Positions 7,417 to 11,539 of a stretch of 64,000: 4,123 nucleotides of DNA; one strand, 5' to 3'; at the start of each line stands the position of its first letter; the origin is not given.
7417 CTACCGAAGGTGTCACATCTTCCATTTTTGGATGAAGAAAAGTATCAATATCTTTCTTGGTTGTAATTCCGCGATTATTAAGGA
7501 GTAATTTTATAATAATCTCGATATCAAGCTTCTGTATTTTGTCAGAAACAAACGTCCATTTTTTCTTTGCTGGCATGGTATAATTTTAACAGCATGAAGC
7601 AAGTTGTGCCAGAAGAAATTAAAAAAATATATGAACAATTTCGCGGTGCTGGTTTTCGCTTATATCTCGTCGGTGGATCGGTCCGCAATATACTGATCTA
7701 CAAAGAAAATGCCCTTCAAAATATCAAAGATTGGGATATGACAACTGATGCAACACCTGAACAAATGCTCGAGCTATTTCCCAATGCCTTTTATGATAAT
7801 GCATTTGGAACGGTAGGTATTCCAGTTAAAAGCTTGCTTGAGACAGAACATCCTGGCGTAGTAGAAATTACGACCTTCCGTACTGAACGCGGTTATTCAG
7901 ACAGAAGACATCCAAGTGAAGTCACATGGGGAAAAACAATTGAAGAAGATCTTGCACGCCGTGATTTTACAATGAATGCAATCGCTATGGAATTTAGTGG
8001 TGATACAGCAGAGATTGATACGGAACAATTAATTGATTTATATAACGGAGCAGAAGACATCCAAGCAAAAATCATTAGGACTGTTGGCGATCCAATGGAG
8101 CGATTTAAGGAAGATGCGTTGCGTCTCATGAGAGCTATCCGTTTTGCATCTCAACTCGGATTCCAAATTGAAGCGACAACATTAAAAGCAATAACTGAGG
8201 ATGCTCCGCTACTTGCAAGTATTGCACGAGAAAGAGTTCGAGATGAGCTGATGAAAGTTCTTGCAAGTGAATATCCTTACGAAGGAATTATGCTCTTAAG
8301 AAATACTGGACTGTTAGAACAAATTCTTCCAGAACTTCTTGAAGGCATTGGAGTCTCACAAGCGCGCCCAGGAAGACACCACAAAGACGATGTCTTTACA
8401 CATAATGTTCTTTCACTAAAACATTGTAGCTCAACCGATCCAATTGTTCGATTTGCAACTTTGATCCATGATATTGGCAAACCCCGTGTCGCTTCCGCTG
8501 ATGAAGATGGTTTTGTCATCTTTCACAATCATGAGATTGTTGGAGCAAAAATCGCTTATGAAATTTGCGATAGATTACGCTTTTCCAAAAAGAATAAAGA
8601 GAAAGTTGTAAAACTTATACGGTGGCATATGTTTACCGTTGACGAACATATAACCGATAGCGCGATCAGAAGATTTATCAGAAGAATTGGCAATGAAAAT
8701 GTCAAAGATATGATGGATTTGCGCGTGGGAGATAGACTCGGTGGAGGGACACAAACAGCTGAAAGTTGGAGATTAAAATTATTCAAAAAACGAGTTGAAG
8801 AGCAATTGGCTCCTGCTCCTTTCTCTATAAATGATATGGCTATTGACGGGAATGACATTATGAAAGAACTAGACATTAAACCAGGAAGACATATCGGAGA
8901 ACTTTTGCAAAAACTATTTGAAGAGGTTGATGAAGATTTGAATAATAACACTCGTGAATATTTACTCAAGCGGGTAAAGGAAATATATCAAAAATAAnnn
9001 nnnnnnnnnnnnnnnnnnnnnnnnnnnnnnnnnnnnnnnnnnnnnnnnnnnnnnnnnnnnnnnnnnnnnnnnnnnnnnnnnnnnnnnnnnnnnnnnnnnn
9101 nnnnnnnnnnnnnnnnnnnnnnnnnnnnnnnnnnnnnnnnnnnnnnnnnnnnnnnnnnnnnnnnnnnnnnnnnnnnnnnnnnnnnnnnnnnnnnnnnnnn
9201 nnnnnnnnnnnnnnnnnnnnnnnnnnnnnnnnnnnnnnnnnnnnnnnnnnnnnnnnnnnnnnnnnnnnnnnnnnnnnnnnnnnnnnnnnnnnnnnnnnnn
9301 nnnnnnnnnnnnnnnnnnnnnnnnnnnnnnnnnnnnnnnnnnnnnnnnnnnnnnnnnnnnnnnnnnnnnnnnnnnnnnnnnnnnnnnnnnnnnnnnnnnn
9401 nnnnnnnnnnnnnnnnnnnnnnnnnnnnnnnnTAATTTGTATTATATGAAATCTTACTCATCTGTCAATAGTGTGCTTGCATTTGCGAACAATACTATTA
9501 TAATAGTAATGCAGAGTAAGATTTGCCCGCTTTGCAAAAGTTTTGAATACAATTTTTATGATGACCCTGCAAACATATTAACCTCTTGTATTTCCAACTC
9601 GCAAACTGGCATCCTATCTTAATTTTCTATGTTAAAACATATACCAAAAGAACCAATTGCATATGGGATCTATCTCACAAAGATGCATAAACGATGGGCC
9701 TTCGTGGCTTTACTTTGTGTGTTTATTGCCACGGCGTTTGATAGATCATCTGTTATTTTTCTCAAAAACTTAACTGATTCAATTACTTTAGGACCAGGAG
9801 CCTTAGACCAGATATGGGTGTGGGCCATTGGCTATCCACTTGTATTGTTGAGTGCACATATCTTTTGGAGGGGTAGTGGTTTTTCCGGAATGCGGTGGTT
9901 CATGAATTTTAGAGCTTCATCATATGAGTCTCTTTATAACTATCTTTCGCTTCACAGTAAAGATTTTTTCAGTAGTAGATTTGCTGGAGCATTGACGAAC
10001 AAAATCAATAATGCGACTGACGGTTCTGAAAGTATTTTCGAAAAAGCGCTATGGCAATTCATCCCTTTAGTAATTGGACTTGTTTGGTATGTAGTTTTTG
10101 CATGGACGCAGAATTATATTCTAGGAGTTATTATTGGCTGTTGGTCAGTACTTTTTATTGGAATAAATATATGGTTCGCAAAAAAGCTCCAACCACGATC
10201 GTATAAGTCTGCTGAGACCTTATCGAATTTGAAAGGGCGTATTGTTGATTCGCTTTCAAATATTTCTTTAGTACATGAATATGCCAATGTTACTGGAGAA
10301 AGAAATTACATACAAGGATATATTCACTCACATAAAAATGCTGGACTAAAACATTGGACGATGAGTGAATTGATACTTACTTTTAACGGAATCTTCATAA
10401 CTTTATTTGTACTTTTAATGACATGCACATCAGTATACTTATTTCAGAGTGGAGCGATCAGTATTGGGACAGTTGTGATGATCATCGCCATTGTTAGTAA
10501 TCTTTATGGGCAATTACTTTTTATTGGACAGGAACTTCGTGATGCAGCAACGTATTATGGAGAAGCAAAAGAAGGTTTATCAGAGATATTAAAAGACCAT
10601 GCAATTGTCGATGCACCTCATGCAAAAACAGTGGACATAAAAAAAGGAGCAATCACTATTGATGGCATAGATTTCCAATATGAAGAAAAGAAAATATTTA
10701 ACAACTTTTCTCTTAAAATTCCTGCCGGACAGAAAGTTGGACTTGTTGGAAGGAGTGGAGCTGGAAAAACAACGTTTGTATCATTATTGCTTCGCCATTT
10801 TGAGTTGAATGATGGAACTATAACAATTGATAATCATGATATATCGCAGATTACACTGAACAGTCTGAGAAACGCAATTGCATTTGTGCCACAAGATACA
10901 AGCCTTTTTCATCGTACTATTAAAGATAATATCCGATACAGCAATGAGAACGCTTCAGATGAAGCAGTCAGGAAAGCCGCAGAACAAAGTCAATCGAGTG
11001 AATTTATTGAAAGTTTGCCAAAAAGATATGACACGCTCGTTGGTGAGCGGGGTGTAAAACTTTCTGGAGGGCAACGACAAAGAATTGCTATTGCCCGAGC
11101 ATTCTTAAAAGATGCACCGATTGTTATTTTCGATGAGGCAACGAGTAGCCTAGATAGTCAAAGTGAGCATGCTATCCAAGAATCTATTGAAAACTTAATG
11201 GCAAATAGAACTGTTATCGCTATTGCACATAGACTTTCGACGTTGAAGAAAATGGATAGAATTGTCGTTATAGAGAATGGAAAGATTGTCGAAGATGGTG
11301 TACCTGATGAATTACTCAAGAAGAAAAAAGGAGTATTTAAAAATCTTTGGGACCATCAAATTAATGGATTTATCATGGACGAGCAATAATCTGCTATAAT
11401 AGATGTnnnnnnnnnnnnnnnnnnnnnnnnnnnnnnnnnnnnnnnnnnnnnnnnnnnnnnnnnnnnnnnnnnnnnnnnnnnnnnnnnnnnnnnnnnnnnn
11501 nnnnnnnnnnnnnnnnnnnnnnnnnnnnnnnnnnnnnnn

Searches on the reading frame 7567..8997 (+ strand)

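Call 81: search_protein_families(library=pfam, proteins=[window:7567-8997:+], max_evalue=0.00001)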
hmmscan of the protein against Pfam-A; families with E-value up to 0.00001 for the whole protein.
window:7567-8997:+ (476 aa): 4 families
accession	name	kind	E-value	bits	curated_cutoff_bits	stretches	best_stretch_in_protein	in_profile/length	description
PF01743.26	PolyA_pol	-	5.2e-30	104.8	23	1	32-171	1-126/126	Poly A polymerase head domain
PF12627.12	PolyA_pol_RNAbd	-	1.6e-21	76.2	22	1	198-257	1-60/64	Probable RNA and SrmB- binding site of polymerase A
PF01966.28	HD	-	2.5e-10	41.1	22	1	293-359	26-90/116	HD domain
PF13735.12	tRNA_NucTran2_2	-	6.5e-10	39.6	27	1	330-468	24-147/149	tRNA nucleotidyltransferase domain 2 putative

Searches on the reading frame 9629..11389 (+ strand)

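Call 81: search_protein_families(library=pfam, proteins=[window:9629-11389:+], max_evalue=0.00001)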
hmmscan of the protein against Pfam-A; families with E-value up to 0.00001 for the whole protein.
window:9629-11389:+ (586 aa): 3 families
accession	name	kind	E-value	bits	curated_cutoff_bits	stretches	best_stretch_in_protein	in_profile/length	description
PF00005.33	ABC_tran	-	6.8e-33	114.6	25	1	358-506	2-137/137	ABC transporter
PF00664.28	ABC_membrane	-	4.6e-20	72.9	28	1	25-294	2-272/274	ABC transporter transmembrane region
PF02463.25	SMC_N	-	3.8e-08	33.5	40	1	386-549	99-212/220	RecF/RecN/SMC N terminal domain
